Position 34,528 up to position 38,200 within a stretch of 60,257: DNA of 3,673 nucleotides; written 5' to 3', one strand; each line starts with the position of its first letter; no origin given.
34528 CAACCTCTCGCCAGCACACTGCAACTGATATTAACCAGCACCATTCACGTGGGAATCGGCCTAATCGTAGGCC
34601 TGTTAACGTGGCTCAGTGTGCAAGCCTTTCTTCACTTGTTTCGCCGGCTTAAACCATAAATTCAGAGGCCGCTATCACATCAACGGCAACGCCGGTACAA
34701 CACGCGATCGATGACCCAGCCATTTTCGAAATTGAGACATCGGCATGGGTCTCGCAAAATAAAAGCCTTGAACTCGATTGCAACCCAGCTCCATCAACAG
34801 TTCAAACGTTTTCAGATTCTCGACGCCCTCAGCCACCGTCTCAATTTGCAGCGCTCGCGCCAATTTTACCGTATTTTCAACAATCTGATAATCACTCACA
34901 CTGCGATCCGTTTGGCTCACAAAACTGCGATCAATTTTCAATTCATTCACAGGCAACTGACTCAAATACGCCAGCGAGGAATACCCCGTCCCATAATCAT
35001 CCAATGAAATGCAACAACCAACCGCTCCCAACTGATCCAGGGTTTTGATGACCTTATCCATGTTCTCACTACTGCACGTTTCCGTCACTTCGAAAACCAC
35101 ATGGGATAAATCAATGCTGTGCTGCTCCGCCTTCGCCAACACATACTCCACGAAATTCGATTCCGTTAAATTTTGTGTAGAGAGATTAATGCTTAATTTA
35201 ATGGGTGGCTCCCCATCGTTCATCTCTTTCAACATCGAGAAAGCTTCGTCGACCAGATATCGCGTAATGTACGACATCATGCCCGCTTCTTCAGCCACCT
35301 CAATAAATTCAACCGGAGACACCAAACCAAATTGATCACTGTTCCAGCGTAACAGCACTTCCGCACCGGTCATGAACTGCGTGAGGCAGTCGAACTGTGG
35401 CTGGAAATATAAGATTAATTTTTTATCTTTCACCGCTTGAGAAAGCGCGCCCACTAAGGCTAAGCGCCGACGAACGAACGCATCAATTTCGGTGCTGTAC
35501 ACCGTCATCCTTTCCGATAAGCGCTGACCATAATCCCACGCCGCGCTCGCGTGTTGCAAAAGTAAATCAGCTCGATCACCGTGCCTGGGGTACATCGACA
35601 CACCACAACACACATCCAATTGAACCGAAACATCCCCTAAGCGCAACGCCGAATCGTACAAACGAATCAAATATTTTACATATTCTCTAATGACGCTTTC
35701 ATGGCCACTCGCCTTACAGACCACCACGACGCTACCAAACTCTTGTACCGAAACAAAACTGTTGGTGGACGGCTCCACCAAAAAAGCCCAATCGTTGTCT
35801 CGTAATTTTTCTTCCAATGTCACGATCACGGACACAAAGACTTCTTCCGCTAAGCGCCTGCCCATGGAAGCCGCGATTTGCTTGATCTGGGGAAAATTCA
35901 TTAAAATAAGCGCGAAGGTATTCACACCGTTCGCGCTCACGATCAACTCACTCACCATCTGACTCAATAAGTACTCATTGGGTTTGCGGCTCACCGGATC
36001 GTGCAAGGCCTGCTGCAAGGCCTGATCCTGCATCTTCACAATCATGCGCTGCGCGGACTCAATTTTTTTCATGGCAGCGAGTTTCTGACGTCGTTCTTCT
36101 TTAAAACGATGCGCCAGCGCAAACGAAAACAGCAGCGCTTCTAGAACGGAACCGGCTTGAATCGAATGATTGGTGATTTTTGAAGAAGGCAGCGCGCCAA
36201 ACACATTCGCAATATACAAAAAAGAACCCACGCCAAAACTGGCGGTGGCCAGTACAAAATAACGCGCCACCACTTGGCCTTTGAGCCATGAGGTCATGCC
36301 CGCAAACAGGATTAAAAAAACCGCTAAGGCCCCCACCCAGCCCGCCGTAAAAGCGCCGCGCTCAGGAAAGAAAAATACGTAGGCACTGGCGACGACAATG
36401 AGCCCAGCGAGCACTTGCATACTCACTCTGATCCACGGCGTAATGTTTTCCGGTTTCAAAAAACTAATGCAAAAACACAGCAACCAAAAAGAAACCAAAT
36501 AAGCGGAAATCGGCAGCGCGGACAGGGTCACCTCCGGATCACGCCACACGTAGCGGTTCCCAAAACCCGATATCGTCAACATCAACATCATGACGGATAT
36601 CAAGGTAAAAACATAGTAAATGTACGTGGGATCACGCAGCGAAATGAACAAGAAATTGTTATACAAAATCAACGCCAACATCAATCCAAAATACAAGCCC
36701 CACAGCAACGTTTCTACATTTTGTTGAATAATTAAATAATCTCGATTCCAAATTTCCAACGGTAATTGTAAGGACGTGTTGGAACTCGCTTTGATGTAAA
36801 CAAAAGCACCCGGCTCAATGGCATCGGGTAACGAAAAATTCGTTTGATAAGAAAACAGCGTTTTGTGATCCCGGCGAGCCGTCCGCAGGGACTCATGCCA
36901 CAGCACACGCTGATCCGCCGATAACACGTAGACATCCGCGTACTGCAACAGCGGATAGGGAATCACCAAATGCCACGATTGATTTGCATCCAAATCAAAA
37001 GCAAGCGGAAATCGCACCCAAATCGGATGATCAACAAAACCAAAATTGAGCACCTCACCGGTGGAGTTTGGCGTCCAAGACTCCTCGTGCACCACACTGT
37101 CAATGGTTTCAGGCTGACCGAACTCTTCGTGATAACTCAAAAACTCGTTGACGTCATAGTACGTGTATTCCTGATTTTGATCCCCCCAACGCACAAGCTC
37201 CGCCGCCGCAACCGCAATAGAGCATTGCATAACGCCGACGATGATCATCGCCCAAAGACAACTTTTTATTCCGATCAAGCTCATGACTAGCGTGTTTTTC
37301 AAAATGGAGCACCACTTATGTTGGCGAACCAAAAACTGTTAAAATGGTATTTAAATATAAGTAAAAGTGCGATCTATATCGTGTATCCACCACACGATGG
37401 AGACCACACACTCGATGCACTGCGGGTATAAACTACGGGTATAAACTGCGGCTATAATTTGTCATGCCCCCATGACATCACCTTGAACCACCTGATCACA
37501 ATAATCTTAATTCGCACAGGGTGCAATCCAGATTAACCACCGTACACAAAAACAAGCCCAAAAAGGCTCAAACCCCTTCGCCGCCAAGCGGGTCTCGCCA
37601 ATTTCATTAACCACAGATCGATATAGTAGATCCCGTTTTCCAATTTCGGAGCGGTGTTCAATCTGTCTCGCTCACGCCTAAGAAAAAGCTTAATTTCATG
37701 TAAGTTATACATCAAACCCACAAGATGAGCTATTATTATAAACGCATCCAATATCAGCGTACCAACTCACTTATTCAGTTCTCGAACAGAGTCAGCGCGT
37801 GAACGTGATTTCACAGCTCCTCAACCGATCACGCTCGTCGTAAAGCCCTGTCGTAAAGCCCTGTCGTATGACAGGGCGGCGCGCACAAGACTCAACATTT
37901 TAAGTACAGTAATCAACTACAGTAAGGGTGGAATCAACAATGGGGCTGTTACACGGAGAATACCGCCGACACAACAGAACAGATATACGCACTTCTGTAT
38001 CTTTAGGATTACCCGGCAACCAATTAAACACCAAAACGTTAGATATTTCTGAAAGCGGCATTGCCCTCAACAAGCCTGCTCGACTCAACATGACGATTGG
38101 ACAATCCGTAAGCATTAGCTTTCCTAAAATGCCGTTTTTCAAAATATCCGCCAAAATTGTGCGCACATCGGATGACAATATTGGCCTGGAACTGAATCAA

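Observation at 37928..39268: PilZ receptor domain fused to a Rossmann-fold enzyme: a possible c-di-GMP-gated oxidoreductase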

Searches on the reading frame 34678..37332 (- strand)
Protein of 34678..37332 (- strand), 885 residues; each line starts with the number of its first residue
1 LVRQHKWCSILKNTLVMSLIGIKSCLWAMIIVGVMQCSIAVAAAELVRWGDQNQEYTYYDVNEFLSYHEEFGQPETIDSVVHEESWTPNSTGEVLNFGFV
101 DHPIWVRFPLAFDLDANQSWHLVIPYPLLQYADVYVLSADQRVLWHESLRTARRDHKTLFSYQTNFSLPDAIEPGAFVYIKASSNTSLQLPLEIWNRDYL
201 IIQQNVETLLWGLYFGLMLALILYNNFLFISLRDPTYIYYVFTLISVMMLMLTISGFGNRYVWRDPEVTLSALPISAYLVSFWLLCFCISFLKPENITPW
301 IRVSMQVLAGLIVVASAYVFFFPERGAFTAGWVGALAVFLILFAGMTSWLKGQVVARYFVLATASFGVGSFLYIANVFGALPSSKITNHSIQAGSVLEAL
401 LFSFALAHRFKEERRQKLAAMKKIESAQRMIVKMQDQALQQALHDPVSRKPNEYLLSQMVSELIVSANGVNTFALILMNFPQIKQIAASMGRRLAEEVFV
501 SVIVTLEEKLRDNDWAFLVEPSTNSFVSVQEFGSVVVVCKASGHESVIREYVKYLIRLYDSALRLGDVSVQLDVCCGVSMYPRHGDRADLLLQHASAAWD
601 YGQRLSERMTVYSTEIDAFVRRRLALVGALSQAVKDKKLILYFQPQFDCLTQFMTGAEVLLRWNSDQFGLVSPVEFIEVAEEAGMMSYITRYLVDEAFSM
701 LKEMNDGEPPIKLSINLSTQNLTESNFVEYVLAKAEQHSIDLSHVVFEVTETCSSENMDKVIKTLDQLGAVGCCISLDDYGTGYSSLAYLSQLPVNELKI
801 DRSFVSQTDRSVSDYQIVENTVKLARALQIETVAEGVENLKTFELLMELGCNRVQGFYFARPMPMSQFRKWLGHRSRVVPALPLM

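Call 11: search_protein_families(library=pfam, proteins=[window:34678-37332:-], max_evalue=0.00001)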
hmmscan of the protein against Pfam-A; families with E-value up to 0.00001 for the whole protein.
window:34678-37332:- (885 aa): 4 families
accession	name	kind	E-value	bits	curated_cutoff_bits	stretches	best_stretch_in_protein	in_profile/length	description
PF00563.25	EAL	-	2.4e-68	230.5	31.3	1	629-862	3-236/236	EAL domain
PF07695.17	7TMR-DISM_7TM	-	2.2e-42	145.7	29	1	207-409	1-205/205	7TM diverse intracellular signalling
PF07696.17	7TMR-DISMED2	-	1.7e-16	60.9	22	1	65-195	4-135/136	7TMR-DISM extracellular 2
PF00990.26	GGDEF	-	1.7e-09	38.1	23.8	1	442-598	1-150/161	Diguanylate cyclase, GGDEF domain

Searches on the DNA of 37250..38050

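Call 48: search_rna_families(source=window, start=37250, end=38050, threshold=evalue, max_evalue=1)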
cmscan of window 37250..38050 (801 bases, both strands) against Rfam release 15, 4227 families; matches with E-value up to 1: 0.
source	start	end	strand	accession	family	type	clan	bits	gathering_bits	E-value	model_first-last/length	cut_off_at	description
